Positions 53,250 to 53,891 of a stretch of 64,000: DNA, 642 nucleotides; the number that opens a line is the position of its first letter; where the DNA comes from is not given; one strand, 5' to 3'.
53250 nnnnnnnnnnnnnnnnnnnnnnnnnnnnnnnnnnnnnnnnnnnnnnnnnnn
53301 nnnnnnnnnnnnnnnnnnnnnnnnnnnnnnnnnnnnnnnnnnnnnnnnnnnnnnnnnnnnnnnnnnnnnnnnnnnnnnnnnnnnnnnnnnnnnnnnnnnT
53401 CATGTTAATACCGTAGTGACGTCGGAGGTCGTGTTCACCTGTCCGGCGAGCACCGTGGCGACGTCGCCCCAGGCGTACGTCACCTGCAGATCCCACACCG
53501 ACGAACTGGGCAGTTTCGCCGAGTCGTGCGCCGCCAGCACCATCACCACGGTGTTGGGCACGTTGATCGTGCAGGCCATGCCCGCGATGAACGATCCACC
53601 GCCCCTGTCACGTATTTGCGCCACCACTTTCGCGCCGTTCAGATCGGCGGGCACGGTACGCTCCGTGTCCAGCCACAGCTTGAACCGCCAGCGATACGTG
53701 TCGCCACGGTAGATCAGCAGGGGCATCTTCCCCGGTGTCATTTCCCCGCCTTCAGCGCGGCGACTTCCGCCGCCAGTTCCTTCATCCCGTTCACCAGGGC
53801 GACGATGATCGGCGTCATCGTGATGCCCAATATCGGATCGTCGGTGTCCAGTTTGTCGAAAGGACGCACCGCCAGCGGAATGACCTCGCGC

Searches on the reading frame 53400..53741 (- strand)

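Call 22: search_protein_families(library=pfam, proteins=[window:53400-53741:-], max_evalue=0.01)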
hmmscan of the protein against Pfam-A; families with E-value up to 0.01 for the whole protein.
window:53400-53741:- (113 aa): 1 family
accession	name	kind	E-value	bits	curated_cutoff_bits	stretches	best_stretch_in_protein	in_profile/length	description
PF23926.2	LtfC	-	0.00013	23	27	1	4-103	3-98/100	LtfC-like, beta-sandwich domain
